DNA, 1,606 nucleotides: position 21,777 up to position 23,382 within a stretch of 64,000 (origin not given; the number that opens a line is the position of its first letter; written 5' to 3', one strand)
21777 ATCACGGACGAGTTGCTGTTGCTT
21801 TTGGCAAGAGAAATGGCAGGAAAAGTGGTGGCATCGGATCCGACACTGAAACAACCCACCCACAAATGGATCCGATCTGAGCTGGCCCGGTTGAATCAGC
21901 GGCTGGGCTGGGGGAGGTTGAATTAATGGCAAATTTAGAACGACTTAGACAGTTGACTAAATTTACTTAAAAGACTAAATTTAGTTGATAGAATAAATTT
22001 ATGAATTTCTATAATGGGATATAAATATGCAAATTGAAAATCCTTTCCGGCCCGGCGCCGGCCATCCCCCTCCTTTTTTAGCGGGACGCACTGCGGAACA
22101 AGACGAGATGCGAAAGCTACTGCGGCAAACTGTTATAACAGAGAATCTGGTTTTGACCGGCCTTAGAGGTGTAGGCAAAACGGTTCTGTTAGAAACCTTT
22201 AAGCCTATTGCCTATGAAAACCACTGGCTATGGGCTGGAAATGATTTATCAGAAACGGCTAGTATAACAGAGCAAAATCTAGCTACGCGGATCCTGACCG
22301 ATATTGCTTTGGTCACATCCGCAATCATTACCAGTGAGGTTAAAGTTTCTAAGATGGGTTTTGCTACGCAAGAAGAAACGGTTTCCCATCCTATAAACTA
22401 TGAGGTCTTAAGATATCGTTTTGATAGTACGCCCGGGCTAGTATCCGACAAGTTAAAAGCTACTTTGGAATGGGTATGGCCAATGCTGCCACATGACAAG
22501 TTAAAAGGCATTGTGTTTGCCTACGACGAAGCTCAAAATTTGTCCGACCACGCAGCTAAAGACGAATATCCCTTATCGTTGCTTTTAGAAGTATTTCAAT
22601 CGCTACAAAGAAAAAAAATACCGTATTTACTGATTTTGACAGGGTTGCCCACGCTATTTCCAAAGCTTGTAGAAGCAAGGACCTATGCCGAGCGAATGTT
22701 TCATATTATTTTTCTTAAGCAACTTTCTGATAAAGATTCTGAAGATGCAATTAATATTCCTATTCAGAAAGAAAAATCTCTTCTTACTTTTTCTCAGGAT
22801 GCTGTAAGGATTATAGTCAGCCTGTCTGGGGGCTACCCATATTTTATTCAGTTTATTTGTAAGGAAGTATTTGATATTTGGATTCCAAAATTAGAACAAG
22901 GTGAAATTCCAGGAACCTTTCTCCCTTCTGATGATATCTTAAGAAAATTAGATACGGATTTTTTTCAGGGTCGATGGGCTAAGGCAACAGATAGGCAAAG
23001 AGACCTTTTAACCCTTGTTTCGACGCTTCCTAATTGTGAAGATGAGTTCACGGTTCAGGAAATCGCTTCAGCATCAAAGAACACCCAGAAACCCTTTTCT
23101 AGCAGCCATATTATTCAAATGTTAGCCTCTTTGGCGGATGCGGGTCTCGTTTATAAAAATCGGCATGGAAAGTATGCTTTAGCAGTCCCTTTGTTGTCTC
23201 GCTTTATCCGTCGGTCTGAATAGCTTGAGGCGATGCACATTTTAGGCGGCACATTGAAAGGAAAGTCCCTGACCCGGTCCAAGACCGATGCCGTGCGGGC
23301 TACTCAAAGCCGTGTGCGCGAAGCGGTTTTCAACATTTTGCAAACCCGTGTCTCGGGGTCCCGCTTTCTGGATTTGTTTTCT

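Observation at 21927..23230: AT-richer insertion between recG and rsmD carrying an orphan COG1672-type AAA+ ATPase with its own promoter and direct repeats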

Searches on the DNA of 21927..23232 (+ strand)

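Call 65: search_dna_similar(query=L179:1-17197:+, collection=phages, mode=near, max_rows=10)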
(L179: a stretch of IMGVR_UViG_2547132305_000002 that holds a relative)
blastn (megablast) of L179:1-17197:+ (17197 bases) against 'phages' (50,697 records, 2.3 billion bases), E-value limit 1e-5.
Records with a match: 5; places in all: 5; records where one place covers at least 80% of the query: 0.
Best place of each record, by identity: 60-80% 5.
By first word of the organism name: Acinetobacter 5.
By host as written in the record: - 2; Acinetobacter baumannii 2; Acinetobacter baumannii 9102 1.
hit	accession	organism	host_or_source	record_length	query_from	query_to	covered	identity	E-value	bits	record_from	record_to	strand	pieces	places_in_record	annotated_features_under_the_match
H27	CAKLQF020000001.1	Acinetobacter phage MD-2021a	not known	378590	10483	17167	37%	78.1%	0e+0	4003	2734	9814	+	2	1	Transposase and inactivated derivatives | portal protein | Bcep43_14_1: putative phage-like protein | bacteriophage protein | head morphogenesis protein | and 1 other names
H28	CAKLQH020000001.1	Acinetobacter phage MD-2021a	not known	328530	10483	17167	37%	78.1%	0e+0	4003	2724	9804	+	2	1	Transposase and inactivated derivatives | portal protein | Bcep43_14_1: putative phage-like protein | bacteriophage protein | head morphogenesis protein | and 1 other names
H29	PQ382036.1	Acinetobacter phage vB_AbaSI_5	Acinetobacter baumannii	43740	10483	15420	27%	78.8%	0e+0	3128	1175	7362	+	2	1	terminase large subunit | HEPN domain-containing protein | DUF1073 domain-containing protein | DUF2213 domain-containing protein | minor capsid protein | and 1 other names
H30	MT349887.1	Acinetobacter phage 5W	Acinetobacter baumannii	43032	10484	14057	21%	78.9%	0e+0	2401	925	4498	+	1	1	hypothetical protein (x4)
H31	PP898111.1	Acinetobacter phage phi9102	Acinetobacter baumannii 9102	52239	9259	9975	4%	75.1%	3e-80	309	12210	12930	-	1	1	record has no annotation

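Call 66: search_dna_similar(query=L179:7909-9238:+, collection=phages, mode=distant, max_rows=15)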
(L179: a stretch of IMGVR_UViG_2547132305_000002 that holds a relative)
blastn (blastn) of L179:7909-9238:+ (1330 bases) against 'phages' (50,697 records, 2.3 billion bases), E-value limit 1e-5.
No match.

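Call 86: search_rna_families(sources=[L049, L030, L068, L073, L177], threshold=gathering)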
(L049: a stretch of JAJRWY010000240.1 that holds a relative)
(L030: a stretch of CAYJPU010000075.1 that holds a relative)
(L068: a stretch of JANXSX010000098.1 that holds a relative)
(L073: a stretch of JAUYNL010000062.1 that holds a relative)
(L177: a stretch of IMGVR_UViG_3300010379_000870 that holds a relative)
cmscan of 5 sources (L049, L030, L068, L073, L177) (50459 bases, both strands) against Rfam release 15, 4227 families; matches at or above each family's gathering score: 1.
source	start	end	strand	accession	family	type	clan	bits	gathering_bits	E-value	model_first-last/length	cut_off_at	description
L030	5666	5739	+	RF00005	tRNA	Gene; tRNA;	CL00001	68.2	29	7.8e-13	1-71/71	no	tRNA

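Call 91: search_dna_similar(query=L085:5983-7206:+, collection=ecoli_genomes, mode=distant, max_rows=8)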
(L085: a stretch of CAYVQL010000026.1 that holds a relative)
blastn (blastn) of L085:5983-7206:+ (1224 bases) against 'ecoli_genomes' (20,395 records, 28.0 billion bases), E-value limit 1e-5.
No match.

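Call 92: search_dna_similar(query=window:21927-23232:+, collection=ecoli_genomes, mode=distant, max_rows=8)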
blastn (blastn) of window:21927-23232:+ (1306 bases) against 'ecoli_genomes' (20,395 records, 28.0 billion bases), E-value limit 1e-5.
No match.
